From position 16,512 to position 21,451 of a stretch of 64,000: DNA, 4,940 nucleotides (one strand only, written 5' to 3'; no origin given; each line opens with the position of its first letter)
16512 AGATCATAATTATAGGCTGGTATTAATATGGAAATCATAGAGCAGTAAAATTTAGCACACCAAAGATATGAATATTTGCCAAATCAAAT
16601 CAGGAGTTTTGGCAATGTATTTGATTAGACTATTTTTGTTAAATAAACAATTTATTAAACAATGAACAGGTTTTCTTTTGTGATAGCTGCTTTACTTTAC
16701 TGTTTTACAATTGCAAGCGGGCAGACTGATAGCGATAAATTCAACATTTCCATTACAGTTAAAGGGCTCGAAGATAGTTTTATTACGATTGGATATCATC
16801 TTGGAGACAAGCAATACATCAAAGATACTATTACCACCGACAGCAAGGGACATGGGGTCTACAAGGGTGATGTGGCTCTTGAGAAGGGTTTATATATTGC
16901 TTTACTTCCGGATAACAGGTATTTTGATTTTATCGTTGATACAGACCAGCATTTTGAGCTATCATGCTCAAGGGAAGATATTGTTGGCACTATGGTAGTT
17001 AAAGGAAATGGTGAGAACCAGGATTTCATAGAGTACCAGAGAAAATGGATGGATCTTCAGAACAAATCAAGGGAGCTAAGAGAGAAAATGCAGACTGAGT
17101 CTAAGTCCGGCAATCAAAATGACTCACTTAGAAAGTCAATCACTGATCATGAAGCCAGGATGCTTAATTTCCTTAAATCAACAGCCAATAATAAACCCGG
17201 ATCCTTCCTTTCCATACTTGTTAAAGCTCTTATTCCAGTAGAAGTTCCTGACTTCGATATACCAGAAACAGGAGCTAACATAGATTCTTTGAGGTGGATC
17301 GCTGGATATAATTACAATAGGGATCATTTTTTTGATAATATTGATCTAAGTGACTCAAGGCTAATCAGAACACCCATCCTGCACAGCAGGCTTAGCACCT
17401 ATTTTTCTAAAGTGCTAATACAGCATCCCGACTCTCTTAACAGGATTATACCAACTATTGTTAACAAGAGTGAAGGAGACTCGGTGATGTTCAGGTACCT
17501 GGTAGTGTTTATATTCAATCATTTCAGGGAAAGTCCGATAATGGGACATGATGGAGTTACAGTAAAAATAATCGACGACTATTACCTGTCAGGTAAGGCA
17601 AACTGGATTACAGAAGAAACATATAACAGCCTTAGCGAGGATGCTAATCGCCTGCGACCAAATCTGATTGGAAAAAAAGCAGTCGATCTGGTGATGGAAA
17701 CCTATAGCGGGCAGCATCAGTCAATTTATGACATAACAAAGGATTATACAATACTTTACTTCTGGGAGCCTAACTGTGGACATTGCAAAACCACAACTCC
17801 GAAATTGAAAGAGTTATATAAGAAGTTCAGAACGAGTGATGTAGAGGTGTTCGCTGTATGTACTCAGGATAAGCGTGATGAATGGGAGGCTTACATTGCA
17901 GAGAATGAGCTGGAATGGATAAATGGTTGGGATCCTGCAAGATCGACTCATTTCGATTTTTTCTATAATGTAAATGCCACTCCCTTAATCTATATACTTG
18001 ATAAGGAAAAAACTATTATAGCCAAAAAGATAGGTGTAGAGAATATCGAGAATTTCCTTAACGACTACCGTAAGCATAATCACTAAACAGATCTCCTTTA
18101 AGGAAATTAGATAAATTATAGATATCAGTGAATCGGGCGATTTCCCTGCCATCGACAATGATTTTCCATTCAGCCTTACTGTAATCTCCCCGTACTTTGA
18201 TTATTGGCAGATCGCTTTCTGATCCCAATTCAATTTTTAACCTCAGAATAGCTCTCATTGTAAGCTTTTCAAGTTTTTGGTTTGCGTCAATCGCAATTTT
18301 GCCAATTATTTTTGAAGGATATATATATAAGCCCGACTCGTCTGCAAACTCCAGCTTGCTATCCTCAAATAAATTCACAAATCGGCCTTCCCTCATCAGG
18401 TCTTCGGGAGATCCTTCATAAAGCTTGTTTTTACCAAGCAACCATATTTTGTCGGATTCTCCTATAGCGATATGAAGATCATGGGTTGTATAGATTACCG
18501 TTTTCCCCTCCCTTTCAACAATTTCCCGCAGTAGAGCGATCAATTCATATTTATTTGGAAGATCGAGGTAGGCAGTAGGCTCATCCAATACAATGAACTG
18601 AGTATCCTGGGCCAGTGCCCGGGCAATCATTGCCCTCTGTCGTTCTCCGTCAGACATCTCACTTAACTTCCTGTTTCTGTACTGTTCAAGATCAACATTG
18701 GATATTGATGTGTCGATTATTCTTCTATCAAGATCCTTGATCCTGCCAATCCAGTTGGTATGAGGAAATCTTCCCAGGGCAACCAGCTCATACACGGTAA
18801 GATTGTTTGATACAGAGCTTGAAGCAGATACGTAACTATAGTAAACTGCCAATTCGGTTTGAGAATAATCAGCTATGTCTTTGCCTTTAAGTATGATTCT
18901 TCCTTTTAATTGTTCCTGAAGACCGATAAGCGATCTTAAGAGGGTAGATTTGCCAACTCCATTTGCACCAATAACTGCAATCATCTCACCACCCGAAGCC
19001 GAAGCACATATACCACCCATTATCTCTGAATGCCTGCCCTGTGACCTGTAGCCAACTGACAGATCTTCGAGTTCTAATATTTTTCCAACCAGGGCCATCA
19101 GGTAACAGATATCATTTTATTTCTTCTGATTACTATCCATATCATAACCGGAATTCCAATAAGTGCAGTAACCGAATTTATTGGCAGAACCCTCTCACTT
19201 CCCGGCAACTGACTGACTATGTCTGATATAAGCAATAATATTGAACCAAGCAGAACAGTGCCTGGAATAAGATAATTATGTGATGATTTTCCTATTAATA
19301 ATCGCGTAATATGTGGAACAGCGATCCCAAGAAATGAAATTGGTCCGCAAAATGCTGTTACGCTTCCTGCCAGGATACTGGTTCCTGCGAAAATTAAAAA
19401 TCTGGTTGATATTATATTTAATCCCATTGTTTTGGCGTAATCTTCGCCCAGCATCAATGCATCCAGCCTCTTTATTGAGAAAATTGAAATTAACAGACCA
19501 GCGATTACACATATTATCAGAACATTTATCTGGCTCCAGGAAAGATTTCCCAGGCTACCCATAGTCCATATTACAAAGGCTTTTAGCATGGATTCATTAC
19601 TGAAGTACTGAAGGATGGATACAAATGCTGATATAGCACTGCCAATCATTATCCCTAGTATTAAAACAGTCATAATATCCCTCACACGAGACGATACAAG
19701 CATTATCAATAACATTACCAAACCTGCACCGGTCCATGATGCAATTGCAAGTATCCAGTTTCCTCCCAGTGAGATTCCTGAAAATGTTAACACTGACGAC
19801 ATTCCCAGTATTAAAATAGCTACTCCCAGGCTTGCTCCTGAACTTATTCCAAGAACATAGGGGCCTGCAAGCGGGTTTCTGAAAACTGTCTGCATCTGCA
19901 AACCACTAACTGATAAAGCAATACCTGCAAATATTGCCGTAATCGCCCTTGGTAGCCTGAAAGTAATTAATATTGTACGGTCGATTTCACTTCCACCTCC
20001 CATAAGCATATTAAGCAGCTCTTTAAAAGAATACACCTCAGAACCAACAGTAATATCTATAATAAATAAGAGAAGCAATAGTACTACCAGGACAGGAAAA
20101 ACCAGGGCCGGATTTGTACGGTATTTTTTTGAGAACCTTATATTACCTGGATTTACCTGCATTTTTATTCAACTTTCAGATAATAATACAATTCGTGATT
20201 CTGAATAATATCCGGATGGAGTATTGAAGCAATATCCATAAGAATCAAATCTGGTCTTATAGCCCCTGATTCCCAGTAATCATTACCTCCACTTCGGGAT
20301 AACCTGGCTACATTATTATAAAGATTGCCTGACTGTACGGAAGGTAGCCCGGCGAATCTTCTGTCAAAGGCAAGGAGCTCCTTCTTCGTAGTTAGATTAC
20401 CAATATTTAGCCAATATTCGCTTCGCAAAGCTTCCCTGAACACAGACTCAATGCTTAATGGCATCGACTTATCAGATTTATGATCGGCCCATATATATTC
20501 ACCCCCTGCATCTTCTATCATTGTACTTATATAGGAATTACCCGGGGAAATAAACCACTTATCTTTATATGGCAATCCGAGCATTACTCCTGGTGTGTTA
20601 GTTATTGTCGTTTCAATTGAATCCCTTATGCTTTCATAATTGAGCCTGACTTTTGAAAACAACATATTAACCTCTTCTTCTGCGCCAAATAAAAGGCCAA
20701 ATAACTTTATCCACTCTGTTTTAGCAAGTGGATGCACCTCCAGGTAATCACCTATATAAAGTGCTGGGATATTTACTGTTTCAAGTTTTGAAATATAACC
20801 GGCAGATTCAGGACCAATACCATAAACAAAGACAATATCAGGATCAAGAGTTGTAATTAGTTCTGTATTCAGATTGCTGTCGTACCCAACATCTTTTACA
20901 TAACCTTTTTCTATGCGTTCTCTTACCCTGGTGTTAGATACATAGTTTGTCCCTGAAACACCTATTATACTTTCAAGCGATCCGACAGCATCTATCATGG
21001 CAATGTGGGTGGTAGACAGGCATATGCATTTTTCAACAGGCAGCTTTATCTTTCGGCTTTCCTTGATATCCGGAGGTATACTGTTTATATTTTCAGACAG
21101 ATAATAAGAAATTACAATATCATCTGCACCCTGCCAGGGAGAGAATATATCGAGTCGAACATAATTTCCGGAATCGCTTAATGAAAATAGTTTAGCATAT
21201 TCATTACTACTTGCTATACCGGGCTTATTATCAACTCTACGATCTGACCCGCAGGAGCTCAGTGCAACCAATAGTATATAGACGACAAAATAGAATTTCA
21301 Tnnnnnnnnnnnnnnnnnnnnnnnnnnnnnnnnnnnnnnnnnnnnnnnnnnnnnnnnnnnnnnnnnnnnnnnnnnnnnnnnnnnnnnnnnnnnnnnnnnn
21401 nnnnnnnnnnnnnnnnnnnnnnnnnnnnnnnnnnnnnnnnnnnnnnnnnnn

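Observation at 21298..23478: T9SS-secreted S1 serine peptidase embedded in a B12-riboswitch-controlled btuB-btuFCD operon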

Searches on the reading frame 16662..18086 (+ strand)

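Call 18: search_protein_families(library=pfam, proteins=[window:16662-18086:+], max_evalue=0.001)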
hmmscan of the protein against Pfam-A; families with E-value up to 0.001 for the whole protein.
window:16662-18086:+ (474 aa): 7 families
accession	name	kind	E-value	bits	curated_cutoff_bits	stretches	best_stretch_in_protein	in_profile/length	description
PF13905.12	Thioredoxin_8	-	6.8e-15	55.6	27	1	361-451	2-93/94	Thioredoxin-like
PF00578.27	AhpC-TSA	-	1.1e-14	54.8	26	1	336-453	1-122/124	AhpC/TSA family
PF08534.16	Redoxin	-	3.8e-07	30.5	26.6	1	348-461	16-137/148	Redoxin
PF00085.26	Thioredoxin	-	3.6e-06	27.4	23.5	1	359-404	17-61/103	Thioredoxin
PF13098.12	Thioredoxin_2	-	4e-06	27.6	27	1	359-465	4-100/104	Thioredoxin-like domain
PF17127.10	DUF5106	-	3.7e-05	24.6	28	1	216-281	34-100/151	Domain of unknown function (DUF5106)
PF14289.11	DUF4369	-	0.0002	22.3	25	1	27-122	1-91/91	Domain of unknown function (DUF4369)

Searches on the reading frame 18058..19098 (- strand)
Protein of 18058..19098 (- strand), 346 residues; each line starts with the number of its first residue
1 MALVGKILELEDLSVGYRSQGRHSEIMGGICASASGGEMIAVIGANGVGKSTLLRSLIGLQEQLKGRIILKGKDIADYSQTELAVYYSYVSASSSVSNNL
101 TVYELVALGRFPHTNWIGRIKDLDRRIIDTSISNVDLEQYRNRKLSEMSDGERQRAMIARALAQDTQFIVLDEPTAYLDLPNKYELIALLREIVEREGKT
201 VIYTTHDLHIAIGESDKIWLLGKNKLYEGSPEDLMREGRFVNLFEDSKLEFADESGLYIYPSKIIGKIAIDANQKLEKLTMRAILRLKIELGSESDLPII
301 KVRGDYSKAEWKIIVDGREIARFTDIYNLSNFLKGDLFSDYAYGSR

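Call 4: search_protein_families(library=pfam, proteins=[window:18058-19098:-], max_evalue=0.01)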
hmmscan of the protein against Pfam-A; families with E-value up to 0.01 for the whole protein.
window:18058-19098:- (346 aa): 9 families
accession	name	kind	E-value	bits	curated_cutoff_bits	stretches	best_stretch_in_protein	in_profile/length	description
PF00005.33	ABC_tran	-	5.2e-28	98.8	25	1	35-176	9-137/137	ABC transporter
PF13304.12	AAA_21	-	1.3e-13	52.1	27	2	131-210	221-302/304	AAA domain, putative AbiEii toxin, Type IV TA system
PF13175.12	AAA_15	-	8.6e-08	32.6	32.1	1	163-211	326-374/374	AAA ATPase domain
PF13401.12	AAA_22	-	0.00015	22.5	27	1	36-178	4-96/130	AAA domain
PF02463.25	SMC_N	-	0.00021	21.2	40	1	38-205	25-196/220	RecF/RecN/SMC N terminal domain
PF13173.12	AAA_14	-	0.0004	20.8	27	0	38-82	3-47/129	AAA domain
PF13191.12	AAA_16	-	0.00058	20.8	32.6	1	33-84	19-52/167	AAA ATPase domain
PF03193.22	RsgA_GTPase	-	0.0034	17.7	30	1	37-65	106-134/174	RsgA GTPase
PF01926.29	MMR_HSR1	-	0.0063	17.1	21.9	0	40-60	2-22/113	50S ribosome-binding GTPase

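Call 5: search_protein_families(library=ncbifam, proteins=[window:18058-19098:-], max_evalue=0.01)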
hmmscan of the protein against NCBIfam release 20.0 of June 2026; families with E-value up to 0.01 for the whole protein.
window:18058-19098:- (346 aa): 190 families (the best 25 are shown)
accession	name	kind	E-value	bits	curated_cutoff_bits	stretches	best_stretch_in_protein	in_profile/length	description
NF008409.0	PRK11231.1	equivalog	1.7e-51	175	375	1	8-245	3-236/255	Fe(3+) dicitrate ABC transporter ATP-binding protein FecE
NF007082.0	PRK09536.1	equivalog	1e-47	163.1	537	1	7-245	3-237/402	corrinoid ABC transporter ATPase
NF010068.0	PRK13548.1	equivalog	1.3e-45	155.6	261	1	22-245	16-241/261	heme ABC transporter ATP-binding protein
TIGR03873.1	F420-0_ABC_ATP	hypoth_equivalog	3.6e-45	154.2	372.4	1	18-227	10-216/256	putative F420-0 ABC transporter ATP-binding protein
NF007863.0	PRK10575.1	equivalog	6.9e-40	137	433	1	27-238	27-239/265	Fe3+-hydroxamate ABC transporter ATP-binding protein FhuC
NF040873.1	AztA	equivalog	1.4e-39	135.6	220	1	25-216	6-187/191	zinc ABC transporter ATP-binding protein AztA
NF052485.1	sider_ATP_EitC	equivalog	1.1e-37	129.8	485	1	25-245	16-233/251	siderophore ABC transporter ATP-binding protein EitC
NF053840.1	MnTportMntADein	equivalog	2.4e-36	125.5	400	1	8-250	2-235/240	manganese ABC transporter ATP-binding protein MntA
TIGR03771.1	anch_rpt_ABC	equivalog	3.1e-35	121.9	268.8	1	33-244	2-209/223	anchored repeat-type ABC transporter ATP-binding subunit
NF007606.0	PRK10253.1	equivalog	4.9e-35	121.2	497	1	26-233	22-230/266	iron-enterobactin ABC transporter ATP-binding protein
TIGR02315.1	ABC_phnC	equivalog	1.6e-34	119.4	266.1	1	7-235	1-234/243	phosphonate ABC transporter ATP-binding protein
NF011630.0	PRK15056.1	equivalog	2.4e-34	118.8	393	1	10-209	9-203/274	manganese/iron ABC transporter ATP-binding protein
NF002981.0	PRK03695.1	equivalog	1.4e-33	116.3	281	1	27-245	16-235/253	vitamin B12 ABC transporter ATP-binding protein BtuD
TIGR04520.1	ECF_ATPase_1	equivalog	2.2e-33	115.8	315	1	9-239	2-228/269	energy-coupling factor transporter ATPase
TIGR03608.1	L_ocin_972_ABC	subfamily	9.2e-31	106.9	254.85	1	23-211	10-197/206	putative bacteriocin export ABC transporter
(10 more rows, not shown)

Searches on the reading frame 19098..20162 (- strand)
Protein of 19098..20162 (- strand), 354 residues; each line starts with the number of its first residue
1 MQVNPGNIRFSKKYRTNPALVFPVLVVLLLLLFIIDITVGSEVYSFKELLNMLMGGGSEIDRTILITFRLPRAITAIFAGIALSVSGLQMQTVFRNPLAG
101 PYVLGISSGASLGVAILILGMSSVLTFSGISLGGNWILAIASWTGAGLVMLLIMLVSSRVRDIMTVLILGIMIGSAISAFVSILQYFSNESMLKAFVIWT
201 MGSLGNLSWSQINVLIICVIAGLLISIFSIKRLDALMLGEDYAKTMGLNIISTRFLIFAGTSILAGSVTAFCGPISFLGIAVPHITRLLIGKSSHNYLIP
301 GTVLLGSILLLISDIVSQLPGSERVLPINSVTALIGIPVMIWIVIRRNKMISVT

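Call 4: search_protein_families(library=pfam, proteins=[window:19098-20162:-], max_evalue=0.01)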
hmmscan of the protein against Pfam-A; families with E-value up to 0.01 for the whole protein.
window:19098-20162:- (354 aa): 1 family
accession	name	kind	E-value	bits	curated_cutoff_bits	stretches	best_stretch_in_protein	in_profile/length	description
PF01032.23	FecCD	-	1.9e-78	264.1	26.5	1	28-346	1-311/311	FecCD transport family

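Call 5: search_protein_families(library=ncbifam, proteins=[window:19098-20162:-], max_evalue=0.01)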
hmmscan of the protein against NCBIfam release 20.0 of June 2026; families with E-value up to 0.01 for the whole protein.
window:19098-20162:- (354 aa): 16 families
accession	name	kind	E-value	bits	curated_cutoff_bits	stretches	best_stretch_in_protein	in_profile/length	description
NF003001.0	PRK03784.1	equivalog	1.1e-58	198.9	334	1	19-349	16-330/332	vitamin B12 ABC transporter permease BtuC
NF007871.0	PRK10577.2-2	equivalog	6.7e-52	176.9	899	1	19-349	358-678/679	Fe(3+)-hydroxamate ABC transporter permease FhuB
NF007299.0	PRK09777.1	equivalog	2.2e-49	168.4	406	1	21-346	5-316/318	Fe(3+) dicitrate ABC transporter permease subunit FecD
NF007872.0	PRK10577.2-3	equivalog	7.5e-49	166.7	727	1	24-349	357-671/676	Fe(3+)-hydroxamate ABC transporter permease FhuB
NF007866.0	PRK10577.1-2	equivalog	3.4e-48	164.5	554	1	24-348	15-332/666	Fe(3+)-hydroxamate ABC transporter permease FhuB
NF007760.0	PRK10441.1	equivalog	9.2e-48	163.1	428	1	15-350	6-332/335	Fe(3+)-siderophore ABC transporter permease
NF007081.0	PRK09535.1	equivalog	6e-45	154.1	461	1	57-348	83-362/366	vitamin B12 ABC transporter permease BtuC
NF008407.0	PRK11228.1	equivalog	1.4e-44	152.4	396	1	18-347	5-329/330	iron-dicitrate ABC transporter permease FecC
TIGR03869.1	F420-0_ABCperm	hypoth_equivalog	1.9e-44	152.3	437.35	1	35-348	15-322/325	putative F420-0 ABC transporter permease subunit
NF007867.0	PRK10577.1-3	subfamily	5.5e-44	150.6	849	1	14-348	382-706/710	Fe(3+)-hydroxamate ABC transporter permease FhuB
NF007873.0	PRK10577.2-4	equivalog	6.3e-38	130.9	1012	2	136-352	94-306/646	Fe(3+)-hydroxamate ABC transporter permease FhuB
NF007869.0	PRK10577.1-6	equivalog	2.7e-37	128.6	954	1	21-346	380-693/703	Fe(3+)-hydroxamate ABC transporter permease FhuB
NF007870.0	PRK10577.2-1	equivalog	1.6e-36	126.2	1355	1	18-349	10-332/678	Fe(3+)-hydroxamate ABC transporter permease FhuB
NF007759.0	PRK10440.1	equivalog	5.2e-35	121.2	422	1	24-348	14-327/330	iron-enterobactin ABC transporter permease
NF007868.0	PRK10577.1-5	equivalog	1.4e-31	109.7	943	1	20-348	10-332/666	Fe(3+)-hydroxamate ABC transporter permease FhuB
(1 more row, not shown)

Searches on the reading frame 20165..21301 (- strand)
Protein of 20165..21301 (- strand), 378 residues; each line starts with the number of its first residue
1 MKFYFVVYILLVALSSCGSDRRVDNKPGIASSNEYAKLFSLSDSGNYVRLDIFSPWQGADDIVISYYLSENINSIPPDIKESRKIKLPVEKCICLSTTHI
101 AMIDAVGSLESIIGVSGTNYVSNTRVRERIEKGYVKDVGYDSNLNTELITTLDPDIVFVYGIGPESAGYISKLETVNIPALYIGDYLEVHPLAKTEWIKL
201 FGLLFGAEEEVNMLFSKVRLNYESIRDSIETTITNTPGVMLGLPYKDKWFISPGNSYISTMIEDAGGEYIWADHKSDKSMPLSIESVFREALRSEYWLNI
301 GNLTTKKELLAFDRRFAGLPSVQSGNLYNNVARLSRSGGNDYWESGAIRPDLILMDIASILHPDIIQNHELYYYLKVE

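Call 4: search_protein_families(library=pfam, proteins=[window:20165-21301:-], max_evalue=0.01)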
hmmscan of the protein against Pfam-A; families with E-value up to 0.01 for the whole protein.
window:20165-21301:- (378 aa): 2 families
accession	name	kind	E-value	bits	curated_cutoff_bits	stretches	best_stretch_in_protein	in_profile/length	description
PF01497.23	Peripla_BP_2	-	4.9e-21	75.6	27.5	1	93-328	2-229/235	Periplasmic binding protein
PF13317.11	DUF4088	-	0.0026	17.8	23.8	1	265-317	49-101/227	Protein of unknown function (DUF4088)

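Call 5: search_protein_families(library=ncbifam, proteins=[window:20165-21301:-], max_evalue=0.01)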
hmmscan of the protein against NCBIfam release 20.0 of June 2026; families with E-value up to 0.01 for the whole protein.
window:20165-21301:- (378 aa): 2 families
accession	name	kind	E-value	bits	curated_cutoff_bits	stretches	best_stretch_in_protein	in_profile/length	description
TIGR03659.1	IsdE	equivalog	8.3e-08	31.8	298.65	1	98-276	44-210/292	heme ABC transporter substrate-binding protein IsdE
TIGR04281.1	peripla_PGF_1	equivalog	0.00099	18.4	325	1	105-288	37-206/330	PGF-CTERM-anchored ABC transporter substrate-binding protein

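Call 58: search_solved_structures(query=window:20165-21301:-, max_evalue=0.001)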
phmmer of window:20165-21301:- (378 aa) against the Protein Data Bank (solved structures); distinct sequences matched with E-value up to 0.001: 1.
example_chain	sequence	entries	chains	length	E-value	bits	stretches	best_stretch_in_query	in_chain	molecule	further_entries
5gj3_A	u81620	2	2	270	0.00062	22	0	90-287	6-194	Periplasmic binding protein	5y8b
